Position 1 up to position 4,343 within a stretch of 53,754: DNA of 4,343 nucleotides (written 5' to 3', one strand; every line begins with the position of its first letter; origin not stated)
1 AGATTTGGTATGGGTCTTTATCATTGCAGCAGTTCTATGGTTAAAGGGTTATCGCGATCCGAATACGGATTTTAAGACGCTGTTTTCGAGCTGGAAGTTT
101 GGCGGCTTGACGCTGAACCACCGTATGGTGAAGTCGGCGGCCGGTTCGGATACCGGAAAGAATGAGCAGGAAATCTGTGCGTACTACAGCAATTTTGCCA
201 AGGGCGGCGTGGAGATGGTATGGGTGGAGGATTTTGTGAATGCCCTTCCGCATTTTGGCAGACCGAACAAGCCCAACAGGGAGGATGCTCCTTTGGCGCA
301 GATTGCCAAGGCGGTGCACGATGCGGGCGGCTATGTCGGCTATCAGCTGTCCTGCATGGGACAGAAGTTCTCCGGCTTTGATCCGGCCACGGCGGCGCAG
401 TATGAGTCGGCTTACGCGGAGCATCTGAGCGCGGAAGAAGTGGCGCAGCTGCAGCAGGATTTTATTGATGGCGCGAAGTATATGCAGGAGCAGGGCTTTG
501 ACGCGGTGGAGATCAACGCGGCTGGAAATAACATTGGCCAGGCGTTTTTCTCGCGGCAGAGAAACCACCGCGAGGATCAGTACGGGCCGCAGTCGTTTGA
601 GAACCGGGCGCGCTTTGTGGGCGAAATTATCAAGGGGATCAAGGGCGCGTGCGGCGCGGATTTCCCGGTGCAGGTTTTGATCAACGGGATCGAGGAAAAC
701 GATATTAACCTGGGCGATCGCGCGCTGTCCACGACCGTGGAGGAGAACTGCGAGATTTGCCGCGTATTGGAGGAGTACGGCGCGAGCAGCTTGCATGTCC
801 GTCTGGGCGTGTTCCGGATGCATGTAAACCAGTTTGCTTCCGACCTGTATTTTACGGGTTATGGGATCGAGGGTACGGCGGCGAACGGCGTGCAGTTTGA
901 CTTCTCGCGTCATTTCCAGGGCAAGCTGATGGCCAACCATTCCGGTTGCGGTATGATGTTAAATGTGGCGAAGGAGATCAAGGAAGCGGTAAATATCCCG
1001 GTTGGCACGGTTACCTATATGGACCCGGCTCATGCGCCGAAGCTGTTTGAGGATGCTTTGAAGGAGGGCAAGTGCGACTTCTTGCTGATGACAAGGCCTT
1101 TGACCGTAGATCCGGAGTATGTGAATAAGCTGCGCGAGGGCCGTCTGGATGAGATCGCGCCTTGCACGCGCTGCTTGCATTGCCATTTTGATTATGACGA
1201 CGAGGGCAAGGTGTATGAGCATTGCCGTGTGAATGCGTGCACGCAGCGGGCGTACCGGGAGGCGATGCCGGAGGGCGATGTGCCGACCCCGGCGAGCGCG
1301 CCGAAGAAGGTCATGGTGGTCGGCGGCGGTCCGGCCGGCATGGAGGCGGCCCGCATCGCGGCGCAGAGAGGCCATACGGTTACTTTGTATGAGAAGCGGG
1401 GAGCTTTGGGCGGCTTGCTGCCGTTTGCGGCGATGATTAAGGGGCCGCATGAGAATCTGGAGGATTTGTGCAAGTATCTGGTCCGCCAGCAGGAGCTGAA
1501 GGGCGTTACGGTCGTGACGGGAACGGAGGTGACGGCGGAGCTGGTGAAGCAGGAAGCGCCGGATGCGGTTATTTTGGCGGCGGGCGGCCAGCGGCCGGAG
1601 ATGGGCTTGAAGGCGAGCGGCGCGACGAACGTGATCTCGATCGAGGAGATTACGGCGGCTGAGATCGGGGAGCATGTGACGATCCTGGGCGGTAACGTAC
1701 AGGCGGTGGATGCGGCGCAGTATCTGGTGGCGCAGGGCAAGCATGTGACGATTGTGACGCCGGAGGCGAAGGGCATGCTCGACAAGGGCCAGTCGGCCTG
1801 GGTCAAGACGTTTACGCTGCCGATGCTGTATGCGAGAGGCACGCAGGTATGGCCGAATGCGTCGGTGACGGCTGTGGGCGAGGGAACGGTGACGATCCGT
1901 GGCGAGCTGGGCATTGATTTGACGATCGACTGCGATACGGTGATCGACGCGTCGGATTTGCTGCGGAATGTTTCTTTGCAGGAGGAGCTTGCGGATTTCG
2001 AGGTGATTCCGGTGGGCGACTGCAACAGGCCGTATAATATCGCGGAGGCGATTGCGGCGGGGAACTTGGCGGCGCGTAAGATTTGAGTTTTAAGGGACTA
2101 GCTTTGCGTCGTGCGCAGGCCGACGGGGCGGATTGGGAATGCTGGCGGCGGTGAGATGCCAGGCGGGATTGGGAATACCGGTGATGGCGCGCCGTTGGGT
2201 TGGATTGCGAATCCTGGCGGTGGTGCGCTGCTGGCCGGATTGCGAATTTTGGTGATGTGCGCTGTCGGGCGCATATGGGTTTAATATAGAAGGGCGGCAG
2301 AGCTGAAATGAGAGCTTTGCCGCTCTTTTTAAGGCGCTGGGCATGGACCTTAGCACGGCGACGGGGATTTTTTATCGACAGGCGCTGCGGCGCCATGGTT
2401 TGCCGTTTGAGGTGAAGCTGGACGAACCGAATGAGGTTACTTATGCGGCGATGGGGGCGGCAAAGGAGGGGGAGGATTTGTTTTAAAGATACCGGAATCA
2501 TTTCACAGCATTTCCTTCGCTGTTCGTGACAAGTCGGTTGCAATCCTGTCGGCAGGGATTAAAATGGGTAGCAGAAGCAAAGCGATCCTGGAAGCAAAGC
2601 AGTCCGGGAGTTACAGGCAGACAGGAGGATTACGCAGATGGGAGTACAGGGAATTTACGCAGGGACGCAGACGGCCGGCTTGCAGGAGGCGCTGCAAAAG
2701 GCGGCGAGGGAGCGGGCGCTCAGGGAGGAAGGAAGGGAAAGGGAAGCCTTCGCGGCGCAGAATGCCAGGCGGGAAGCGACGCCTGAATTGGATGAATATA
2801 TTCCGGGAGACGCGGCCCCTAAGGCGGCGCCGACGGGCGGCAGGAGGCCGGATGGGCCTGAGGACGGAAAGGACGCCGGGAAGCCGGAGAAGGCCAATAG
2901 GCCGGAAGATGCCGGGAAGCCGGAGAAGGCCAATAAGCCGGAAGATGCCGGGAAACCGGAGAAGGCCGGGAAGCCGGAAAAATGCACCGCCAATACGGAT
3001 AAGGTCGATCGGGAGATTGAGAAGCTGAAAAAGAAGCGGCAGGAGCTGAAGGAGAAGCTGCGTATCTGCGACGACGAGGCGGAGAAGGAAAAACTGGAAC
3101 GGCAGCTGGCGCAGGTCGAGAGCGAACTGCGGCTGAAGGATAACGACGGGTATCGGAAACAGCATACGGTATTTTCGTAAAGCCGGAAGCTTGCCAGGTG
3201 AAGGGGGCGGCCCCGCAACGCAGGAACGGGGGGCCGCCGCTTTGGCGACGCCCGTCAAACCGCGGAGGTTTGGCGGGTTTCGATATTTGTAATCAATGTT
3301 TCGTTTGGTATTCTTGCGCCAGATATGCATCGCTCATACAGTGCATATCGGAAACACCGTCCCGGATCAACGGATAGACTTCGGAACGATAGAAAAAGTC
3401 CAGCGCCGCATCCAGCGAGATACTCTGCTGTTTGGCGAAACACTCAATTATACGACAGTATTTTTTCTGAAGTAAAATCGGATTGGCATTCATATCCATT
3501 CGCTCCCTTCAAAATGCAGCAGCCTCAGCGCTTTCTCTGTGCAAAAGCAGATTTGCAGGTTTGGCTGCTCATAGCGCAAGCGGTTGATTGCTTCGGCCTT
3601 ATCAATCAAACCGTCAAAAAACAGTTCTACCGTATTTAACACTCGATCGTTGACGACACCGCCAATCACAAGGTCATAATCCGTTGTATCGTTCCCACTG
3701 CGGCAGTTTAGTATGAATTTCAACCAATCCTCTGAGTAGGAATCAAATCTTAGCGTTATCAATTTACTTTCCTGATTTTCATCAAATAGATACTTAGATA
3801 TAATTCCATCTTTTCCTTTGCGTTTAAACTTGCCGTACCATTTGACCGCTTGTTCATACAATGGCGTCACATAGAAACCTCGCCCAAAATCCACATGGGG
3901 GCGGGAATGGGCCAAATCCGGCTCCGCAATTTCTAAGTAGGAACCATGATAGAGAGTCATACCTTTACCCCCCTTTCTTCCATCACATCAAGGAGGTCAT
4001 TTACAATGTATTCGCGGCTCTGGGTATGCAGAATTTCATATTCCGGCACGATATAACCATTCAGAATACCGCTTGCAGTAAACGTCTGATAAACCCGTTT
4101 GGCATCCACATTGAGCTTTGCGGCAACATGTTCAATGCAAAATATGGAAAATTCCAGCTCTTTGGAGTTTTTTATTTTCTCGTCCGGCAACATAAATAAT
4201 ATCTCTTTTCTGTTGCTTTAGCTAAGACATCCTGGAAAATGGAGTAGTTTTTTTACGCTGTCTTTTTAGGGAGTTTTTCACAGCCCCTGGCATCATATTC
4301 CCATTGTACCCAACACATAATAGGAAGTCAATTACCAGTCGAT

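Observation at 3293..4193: AT-rich DUF3791-DUF3990-DUF3791 cassette whose middle gene carries PARP-like NAD-binding motifs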

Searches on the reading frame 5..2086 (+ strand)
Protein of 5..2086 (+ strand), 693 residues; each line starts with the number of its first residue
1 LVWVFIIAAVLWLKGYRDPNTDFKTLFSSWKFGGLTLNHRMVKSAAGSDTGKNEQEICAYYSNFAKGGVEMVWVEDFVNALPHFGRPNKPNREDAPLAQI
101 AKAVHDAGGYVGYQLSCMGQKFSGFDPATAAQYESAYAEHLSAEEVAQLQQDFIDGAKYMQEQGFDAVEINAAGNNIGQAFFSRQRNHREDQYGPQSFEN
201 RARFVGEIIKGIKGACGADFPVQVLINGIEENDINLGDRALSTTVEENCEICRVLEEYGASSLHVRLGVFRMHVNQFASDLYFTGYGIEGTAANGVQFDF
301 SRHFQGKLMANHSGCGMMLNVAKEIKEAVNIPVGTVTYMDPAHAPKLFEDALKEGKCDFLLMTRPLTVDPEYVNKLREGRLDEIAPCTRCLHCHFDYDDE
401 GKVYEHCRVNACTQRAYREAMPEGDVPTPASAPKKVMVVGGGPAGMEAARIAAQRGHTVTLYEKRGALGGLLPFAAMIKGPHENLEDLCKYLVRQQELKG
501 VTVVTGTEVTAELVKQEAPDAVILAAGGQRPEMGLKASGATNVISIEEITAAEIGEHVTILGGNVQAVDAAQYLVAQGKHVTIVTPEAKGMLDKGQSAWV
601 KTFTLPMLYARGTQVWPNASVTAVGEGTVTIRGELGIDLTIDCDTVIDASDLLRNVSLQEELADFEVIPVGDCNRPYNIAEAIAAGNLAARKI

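Call 25: search_protein_families(library=pfam, proteins=[window:5-2086:+], max_evalue=0.001)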
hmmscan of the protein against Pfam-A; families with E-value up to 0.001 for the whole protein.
window:5-2086:+ (693 aa): 12 families
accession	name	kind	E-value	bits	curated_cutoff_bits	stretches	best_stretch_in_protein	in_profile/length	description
PF00724.26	Oxidored_FMN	-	4.3e-30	105.6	27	1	26-224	2-223/342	NADH:flavin oxidoreductase / NADH oxidase family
PF07992.20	Pyr_redox_2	-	1.7e-17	64.2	26.1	1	434-648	1-233/291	Pyridine nucleotide-disulphide oxidoreductase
PF13738.12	Pyr_redox_3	-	3.8e-12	46.5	30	1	520-642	126-258/305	Pyridine nucleotide-disulphide oxidoreductase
PF00070.33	Pyr_redox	-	7.8e-12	46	22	1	435-510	1-64/82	Pyridine nucleotide-disulphide oxidoreductase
PF12831.13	FAD_oxidored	-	3.4e-09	36.9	27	1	436-475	2-41/416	FAD dependent oxidoreductase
PF13450.12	NAD_binding_8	-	5.7e-08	33.4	21.9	1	438-472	1-35/68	NAD(P)-binding Rossmann-like domain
PF01266.30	DAO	-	3.2e-06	27.4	27.9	1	435-468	1-34/353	FAD dependent oxidoreductase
PF01262.27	AlaDh_PNT_C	-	7.8e-06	25.9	23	1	431-466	26-61/214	Alanine dehydrogenase/PNT, C-terminal domain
PF03486.20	HI0933_like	-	1.1e-05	25.4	50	1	435-469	2-36/244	HI0933-like protein Rossmann domain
PF01134.28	GIDA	-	2.2e-05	24.2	22.1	1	435-466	1-32/391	Glucose inhibited division protein A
PF13241.12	NAD_binding_7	-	5.9e-05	24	22.1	0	555-597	7-48/104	Putative NAD(P)-binding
PF00890.30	FAD_binding_2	-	0.00049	19.8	20.4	1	436-473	2-39/414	FAD binding domain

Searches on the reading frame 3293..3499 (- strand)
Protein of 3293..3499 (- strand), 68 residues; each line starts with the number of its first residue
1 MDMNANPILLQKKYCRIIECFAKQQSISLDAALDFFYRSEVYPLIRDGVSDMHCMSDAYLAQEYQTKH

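Call 4: search_protein_families(library=pfam, proteins=[window:3293-3499:-], max_evalue=1)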
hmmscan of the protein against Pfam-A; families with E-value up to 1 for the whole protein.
window:3293-3499:- (68 aa): 1 family
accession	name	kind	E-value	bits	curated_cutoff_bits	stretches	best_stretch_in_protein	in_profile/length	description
PF12668.12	DUF3791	-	0.00069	20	25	1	17-62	6-51/60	Protein of unknown function (DUF3791)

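Call 5: search_protein_families(library=padloc, proteins=[window:3293-3499:-], max_evalue=1)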
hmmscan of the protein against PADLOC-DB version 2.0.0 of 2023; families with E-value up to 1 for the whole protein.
window:3293-3499:- (68 aa): 6 families
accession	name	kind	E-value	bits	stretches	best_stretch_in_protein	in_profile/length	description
PDLC04442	PDC-M13C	-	2.5e-37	125.2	1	3-65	1-63/75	-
PDLC04443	PDC-M13C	-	8.2e-18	62.5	1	9-63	16-70/77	-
PDLC04444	PDC-M13C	-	2.3e-07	29.1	1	16-65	14-63/76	-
PDLC04441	PDC-M13C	-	7.9e-06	24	1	8-67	12-71/74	-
PDLC04440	PDC-M13B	-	0.00088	17.4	1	6-59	5-58/81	-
PDLC04439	PDC-M13B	-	0.024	13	1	12-44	12-44/79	-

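Call 6: search_protein_families(library=ncbifam, proteins=[window:3293-3499:-], max_evalue=1)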
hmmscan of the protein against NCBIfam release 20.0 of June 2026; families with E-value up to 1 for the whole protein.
window:3293-3499:- (68 aa): 0 families

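Call 7: search_protein_families(library=phrogs, proteins=[window:3293-3499:-], max_evalue=1)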
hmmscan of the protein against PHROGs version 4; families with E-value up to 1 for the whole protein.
window:3293-3499:- (68 aa): 0 families

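Call 46: search_solved_structures(query=window:3293-3493:-, max_evalue=10)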
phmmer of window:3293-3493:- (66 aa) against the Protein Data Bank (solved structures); distinct sequences matched with E-value up to 10: 0.

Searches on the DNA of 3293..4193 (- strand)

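Call 29: search_dna_similar(query=window:3293-4193:-, collection=phages, mode=distant, max_rows=20)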
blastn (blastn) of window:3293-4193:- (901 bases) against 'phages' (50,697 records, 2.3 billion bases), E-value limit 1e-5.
Records with a match: 1; places in all: 1; records where one place covers at least 80% of the query: 0.
Best place of each record, by identity: 60-80% 1.
By first word of the organism name: Bacteriophage 1.
By host as written in the record: - 1.
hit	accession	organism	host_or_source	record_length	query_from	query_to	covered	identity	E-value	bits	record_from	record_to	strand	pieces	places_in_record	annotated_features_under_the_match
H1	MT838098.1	Bacteriophage sp.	human fecal samples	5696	700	884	21%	78.4%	6e-35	154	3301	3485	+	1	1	record has no annotation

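Call 30: search_dna_similar(query=window:3293-4193:-, collection=plasmids, mode=distant, max_rows=20)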
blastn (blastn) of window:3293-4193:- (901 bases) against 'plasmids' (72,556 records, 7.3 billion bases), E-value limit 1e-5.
No match.
